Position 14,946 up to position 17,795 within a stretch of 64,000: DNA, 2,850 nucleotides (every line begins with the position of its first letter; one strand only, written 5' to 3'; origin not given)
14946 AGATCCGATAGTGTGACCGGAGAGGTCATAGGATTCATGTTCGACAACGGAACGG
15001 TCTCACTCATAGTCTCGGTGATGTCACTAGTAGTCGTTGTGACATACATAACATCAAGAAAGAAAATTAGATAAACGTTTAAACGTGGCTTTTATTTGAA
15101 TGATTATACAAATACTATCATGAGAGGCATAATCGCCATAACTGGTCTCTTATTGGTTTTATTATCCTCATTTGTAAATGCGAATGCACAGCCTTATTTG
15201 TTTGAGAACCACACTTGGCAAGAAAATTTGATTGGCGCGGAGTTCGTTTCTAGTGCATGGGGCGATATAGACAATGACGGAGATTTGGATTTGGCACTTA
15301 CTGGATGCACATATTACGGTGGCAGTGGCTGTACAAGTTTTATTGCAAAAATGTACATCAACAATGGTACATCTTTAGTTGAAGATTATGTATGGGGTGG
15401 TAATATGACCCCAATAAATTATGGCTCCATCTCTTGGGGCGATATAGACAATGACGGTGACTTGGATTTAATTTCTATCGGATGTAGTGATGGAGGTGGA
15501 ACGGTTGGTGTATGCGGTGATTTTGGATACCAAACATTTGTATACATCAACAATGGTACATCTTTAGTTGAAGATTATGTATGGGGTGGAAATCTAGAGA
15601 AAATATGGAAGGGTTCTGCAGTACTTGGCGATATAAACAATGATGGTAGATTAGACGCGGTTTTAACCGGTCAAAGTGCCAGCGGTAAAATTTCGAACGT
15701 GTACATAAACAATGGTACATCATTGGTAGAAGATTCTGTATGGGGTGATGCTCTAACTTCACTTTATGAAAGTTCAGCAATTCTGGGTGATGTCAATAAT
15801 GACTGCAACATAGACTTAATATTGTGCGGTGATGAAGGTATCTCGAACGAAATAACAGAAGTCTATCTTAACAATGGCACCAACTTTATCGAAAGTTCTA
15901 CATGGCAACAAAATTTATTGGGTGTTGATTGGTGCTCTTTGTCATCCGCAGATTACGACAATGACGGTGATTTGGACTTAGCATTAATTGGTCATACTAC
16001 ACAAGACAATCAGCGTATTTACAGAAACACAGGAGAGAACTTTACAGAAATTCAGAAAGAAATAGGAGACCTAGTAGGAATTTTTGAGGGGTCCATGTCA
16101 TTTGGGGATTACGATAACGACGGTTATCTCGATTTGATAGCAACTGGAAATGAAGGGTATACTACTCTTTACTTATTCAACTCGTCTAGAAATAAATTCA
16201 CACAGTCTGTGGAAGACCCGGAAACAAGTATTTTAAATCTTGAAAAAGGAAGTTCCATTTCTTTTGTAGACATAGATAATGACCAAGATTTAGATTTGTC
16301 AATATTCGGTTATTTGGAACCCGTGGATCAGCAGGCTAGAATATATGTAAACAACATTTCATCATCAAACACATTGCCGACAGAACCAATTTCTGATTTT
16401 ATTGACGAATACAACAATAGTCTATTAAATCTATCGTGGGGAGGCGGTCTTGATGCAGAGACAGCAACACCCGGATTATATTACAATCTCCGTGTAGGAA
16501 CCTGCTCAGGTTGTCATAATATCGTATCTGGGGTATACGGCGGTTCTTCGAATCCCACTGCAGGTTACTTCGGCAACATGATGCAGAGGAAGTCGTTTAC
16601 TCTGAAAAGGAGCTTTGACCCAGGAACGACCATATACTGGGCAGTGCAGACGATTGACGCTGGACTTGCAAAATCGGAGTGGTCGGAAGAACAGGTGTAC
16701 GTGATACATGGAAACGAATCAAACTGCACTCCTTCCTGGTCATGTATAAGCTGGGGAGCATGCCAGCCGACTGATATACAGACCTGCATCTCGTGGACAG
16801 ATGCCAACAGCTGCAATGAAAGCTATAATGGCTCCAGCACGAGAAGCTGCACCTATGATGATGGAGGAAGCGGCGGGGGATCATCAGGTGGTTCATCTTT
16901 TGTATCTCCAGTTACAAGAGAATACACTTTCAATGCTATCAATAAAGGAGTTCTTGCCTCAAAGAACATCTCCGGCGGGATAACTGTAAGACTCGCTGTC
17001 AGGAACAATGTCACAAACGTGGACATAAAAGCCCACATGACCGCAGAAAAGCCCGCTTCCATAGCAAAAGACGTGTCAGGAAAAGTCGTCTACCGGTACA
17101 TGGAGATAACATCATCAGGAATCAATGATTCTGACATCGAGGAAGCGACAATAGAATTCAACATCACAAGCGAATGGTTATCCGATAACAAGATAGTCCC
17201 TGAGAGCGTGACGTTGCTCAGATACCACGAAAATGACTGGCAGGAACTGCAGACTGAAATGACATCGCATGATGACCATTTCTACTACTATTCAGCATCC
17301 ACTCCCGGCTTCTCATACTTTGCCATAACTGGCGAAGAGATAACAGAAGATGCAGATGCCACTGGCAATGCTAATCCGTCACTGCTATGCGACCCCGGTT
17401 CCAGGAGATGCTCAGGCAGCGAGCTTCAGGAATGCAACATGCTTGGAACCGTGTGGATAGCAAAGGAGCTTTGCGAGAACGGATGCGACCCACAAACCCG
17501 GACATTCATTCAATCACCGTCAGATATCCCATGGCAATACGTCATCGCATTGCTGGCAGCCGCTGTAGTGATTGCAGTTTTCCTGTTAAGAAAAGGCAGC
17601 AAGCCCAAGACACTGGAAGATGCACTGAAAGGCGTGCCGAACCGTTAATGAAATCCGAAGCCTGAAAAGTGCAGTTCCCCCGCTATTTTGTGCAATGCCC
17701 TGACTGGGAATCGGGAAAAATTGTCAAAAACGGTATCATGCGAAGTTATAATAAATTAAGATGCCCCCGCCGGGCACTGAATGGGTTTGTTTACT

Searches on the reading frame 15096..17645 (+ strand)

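Call 26: search_protein_families(library=ncbifam, proteins=[window:15096-17645:+], max_evalue=0.00001)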
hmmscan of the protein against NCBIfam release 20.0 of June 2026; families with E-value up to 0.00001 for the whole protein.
window:15096-17645:+ (850 aa): 1 family
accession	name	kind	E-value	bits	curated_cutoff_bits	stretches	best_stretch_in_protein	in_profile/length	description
TIGR04213.1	PGF_pre_PGF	domain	9.7e-29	100.3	28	1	630-746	35-153/153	PGF-pre-PGF domain-containing protein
